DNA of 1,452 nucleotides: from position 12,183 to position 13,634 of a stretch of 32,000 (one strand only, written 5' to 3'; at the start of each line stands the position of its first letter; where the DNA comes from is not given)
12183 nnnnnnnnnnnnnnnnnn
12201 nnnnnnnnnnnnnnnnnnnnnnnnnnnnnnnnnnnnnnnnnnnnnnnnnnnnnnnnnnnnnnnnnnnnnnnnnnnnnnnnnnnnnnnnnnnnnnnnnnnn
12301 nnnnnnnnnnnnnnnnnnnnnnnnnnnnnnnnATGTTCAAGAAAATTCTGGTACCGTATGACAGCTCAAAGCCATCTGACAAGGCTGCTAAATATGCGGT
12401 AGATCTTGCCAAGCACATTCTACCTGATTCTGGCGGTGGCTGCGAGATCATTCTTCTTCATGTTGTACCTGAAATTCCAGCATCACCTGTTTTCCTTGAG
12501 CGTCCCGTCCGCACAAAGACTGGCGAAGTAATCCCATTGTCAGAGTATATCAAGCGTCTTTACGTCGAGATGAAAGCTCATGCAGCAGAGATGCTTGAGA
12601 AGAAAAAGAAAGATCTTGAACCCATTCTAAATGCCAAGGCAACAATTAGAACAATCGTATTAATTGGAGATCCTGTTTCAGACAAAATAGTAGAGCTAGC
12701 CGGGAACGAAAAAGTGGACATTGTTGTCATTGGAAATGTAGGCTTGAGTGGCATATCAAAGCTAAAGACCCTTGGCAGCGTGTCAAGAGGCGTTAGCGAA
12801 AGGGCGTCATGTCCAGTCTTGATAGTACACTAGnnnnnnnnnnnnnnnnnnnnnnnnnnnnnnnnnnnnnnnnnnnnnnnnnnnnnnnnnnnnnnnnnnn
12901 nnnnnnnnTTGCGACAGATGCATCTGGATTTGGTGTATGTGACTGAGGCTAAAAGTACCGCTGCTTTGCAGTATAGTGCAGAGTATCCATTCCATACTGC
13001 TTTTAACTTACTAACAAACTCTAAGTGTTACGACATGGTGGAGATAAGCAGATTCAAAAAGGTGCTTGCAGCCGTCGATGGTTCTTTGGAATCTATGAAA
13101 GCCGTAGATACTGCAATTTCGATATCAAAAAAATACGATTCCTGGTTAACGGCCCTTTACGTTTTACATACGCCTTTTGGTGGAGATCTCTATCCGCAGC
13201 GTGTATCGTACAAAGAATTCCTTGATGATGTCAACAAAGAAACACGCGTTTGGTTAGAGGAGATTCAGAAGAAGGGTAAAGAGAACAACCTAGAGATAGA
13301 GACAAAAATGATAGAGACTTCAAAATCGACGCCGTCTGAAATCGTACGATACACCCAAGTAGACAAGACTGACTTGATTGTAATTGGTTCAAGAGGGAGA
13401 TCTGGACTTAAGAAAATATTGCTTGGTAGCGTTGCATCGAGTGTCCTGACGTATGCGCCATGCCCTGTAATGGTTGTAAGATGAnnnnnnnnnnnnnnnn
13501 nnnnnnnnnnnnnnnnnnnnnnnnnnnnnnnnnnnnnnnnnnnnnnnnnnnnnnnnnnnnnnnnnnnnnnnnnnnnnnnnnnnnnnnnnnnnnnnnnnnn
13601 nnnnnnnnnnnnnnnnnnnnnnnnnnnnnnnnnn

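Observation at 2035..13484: Unusual density of USP and CBS paralogues, including three stop/start-overlapping CBS->USP cassettes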

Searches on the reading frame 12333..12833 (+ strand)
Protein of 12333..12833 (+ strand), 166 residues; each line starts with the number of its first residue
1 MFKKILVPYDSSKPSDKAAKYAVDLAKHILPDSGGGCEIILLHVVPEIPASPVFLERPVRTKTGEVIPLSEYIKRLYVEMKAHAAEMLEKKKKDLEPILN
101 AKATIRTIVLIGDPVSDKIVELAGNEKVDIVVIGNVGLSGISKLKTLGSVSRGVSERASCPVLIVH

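Call 4: search_protein_families(library=pfam, proteins=[window:12333-12833:+], max_evalue=0.01)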
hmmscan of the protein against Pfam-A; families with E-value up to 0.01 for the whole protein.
window:12333-12833:+ (166 aa): 1 family
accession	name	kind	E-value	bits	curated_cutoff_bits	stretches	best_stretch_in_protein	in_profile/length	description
PF00582.32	Usp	-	7.9e-26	91.7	24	1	1-166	1-141/141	Universal stress protein family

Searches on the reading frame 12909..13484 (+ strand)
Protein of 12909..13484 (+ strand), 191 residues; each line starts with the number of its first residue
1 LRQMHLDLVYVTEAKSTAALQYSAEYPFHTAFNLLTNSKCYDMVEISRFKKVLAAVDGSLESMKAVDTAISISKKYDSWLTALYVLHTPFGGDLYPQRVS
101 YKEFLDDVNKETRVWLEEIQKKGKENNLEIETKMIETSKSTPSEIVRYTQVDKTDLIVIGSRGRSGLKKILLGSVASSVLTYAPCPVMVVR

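Call 8: search_protein_families(library=pfam, proteins=[window:12909-13484:+], max_evalue=0.01)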
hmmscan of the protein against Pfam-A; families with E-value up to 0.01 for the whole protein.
window:12909-13484:+ (191 aa): 1 family
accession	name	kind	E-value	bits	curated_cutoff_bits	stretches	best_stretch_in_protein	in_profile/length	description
PF00582.32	Usp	-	2.8e-29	102.9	24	1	49-191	2-141/141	Universal stress protein family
